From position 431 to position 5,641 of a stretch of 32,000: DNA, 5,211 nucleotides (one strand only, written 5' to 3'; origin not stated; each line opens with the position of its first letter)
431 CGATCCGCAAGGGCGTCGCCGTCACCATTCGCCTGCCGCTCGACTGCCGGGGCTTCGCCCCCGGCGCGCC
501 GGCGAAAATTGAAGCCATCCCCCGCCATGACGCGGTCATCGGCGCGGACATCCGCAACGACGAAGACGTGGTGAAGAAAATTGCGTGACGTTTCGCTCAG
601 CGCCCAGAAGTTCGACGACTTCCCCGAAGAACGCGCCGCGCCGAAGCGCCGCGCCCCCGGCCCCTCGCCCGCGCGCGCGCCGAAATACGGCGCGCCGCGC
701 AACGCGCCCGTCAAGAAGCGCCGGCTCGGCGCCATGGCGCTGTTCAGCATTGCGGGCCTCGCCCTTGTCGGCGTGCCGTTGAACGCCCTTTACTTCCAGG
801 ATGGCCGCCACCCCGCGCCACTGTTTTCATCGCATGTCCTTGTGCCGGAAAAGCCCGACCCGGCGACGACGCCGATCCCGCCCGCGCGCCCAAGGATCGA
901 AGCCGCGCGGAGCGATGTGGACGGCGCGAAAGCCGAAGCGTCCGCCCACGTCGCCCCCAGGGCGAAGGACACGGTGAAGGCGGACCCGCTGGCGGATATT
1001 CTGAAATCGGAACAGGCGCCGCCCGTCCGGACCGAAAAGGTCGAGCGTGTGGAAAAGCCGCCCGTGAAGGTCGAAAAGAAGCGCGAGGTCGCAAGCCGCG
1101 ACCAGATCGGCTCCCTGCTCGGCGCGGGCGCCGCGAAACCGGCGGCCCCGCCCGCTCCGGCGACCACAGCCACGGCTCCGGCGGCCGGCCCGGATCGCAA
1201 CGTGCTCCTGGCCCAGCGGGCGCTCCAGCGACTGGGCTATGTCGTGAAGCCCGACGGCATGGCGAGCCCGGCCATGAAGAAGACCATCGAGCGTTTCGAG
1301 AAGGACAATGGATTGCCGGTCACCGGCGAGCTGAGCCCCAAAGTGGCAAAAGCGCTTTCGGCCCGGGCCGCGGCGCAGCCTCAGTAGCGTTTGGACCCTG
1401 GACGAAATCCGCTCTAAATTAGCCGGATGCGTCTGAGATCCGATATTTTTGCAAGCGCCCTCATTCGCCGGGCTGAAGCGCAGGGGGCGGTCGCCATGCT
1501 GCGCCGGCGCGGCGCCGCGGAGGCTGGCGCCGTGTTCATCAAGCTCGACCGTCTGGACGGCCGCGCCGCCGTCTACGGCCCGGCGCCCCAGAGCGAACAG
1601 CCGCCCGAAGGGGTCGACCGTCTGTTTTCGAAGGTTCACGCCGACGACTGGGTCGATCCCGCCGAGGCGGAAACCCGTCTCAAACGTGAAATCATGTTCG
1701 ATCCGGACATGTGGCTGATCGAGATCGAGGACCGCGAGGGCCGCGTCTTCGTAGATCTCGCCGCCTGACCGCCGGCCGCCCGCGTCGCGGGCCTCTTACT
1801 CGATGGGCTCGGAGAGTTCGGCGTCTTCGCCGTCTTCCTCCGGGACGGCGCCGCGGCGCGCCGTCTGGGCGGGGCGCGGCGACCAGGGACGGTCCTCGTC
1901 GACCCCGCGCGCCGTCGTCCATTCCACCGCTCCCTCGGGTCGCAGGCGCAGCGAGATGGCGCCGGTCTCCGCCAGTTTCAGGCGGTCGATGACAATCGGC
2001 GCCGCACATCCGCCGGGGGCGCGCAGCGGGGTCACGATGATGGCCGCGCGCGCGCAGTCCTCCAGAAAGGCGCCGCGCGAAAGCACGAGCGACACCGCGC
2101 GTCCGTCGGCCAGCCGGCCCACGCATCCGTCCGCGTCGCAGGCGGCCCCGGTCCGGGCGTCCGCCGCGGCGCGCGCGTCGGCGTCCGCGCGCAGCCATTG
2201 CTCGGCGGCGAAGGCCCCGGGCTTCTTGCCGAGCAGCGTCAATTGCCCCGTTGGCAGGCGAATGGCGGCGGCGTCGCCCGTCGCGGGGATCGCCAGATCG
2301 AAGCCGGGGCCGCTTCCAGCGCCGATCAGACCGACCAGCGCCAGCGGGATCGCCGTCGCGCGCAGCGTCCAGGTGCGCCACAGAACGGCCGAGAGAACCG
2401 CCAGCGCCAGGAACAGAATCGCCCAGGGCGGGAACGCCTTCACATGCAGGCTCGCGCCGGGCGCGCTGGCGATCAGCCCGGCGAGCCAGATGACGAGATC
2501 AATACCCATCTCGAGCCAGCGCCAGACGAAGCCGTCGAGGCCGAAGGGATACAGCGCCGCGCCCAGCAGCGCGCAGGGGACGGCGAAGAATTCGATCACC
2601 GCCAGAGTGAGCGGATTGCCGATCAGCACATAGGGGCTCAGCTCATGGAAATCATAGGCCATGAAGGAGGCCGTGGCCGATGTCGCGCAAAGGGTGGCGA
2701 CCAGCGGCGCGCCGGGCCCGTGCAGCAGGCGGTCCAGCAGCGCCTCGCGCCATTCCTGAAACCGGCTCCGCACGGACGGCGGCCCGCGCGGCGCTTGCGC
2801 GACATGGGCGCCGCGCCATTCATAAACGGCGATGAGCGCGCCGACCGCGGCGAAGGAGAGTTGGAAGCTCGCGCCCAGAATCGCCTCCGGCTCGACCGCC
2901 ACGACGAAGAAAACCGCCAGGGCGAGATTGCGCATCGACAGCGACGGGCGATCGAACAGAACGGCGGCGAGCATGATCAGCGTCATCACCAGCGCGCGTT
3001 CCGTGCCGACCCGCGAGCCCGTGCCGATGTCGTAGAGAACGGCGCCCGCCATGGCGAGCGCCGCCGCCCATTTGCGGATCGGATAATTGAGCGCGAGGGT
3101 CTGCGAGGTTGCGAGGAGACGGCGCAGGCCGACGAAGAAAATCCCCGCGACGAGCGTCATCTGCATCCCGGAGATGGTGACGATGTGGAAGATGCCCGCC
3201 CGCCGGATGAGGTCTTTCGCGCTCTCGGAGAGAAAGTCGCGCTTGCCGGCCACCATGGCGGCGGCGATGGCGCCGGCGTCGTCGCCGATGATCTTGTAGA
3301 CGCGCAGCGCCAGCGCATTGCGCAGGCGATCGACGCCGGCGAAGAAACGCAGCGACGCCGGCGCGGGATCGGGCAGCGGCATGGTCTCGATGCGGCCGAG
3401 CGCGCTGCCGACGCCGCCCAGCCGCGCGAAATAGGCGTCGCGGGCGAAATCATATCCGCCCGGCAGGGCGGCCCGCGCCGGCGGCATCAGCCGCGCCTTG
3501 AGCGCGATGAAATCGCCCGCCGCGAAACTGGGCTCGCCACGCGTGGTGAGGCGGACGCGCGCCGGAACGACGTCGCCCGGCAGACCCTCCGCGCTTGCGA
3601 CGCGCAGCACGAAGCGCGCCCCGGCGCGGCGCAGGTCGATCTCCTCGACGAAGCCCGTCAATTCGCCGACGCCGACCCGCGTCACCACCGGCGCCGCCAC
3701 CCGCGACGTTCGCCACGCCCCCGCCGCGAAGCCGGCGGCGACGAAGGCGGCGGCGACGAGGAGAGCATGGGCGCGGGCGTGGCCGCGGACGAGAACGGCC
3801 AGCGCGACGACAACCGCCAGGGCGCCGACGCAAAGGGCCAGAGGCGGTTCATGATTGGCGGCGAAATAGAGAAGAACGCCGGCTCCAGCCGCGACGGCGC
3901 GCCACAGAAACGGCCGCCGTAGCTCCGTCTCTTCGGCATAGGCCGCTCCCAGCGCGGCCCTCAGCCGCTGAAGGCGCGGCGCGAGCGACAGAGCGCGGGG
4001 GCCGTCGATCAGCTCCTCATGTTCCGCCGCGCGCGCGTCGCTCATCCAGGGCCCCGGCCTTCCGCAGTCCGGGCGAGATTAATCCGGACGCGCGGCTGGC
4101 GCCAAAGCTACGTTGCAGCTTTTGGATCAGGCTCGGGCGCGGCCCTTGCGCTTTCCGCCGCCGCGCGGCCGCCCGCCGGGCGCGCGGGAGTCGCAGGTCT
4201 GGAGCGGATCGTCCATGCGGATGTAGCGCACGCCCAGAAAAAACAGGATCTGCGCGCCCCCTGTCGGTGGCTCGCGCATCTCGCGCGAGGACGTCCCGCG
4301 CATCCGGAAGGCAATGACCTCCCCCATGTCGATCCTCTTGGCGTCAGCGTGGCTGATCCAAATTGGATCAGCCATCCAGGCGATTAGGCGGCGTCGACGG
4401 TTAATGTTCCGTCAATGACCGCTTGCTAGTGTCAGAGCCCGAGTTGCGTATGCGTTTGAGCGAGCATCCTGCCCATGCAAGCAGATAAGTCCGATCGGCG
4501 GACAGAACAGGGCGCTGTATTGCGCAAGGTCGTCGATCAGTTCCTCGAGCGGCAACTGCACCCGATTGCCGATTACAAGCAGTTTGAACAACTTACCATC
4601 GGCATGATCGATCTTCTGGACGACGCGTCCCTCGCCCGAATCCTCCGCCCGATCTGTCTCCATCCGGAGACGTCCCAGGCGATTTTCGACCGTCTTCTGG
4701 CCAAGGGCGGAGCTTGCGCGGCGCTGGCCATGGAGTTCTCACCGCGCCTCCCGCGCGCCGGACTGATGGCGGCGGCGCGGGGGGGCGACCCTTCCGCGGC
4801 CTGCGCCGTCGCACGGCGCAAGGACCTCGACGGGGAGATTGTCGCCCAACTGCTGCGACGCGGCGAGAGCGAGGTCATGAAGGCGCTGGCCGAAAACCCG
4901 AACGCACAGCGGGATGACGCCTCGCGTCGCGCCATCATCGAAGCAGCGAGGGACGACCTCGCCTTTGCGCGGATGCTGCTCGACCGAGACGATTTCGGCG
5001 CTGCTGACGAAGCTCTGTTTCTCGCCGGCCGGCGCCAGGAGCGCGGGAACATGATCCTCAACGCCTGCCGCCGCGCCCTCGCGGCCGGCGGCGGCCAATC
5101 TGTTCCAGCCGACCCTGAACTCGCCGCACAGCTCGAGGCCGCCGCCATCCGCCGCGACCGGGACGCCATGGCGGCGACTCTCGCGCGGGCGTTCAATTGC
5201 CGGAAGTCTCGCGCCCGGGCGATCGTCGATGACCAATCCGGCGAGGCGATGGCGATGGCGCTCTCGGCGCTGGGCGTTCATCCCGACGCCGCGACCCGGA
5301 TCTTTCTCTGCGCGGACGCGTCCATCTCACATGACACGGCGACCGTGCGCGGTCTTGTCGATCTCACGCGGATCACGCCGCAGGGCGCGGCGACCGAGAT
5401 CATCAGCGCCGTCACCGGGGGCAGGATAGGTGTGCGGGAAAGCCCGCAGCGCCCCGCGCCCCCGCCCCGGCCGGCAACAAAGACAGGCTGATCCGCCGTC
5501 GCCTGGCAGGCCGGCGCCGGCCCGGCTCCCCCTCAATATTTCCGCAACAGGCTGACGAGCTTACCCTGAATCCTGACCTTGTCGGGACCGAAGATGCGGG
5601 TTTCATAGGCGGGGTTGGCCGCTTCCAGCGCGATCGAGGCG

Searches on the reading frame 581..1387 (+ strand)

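Call 10: search_protein_families(library=pfam, proteins=[window:581-1387:+], max_evalue=0.001)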
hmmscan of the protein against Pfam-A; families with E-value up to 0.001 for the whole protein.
window:581-1387:+ (268 aa): 1 family
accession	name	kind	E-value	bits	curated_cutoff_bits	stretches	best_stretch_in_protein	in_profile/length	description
PF01471.23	PG_binding_1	-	6.6e-12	45.9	23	1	207-259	4-57/57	Putative peptidoglycan binding domain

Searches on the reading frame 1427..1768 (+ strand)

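Call 11: search_protein_families(library=pfam, proteins=[window:1427-1768:+], max_evalue=0.01)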
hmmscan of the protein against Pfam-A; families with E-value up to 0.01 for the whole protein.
window:1427-1768:+ (113 aa): 1 family
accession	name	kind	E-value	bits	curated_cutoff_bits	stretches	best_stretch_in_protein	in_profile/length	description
PF07372.17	DUF1491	-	1.9e-30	105.7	25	1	3-110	1-104/104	Protein of unknown function (DUF1491)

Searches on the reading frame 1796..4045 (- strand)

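Call 10: search_protein_families(library=pfam, proteins=[window:1796-4045:-], max_evalue=0.001)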
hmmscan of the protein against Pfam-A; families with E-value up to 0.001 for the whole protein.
window:1796-4045:- (749 aa): 2 families
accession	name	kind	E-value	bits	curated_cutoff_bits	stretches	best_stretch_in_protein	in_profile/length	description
PF03772.21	Competence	-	1.3e-52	179.2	23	1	264-559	1-269/270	Competence protein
PF13567.11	DUF4131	-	1.3e-15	57.9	31.6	1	67-208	4-152/165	Domain of unknown function (DUF4131)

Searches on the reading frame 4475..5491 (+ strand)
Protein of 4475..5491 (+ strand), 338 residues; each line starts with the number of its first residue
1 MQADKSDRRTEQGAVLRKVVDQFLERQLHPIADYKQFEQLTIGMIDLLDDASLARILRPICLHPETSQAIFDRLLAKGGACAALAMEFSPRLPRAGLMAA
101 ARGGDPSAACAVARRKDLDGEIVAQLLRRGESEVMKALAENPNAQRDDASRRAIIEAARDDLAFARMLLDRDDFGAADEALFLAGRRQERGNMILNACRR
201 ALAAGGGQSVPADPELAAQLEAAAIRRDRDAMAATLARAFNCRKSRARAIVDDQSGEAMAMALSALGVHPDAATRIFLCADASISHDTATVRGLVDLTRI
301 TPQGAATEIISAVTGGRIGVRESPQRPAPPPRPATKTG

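Call 10: search_protein_families(library=pfam, proteins=[window:4475-5491:+], max_evalue=0.001)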
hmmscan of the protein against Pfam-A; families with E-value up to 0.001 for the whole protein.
window:4475-5491:+ (338 aa): 1 family
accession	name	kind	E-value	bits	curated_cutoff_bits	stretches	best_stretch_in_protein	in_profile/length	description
PF10098.14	DUF2336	-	1.8e-19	70.7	34.6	2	82-174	2-94/262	Uncharacterised protein conserved in bacteria (DUF2336)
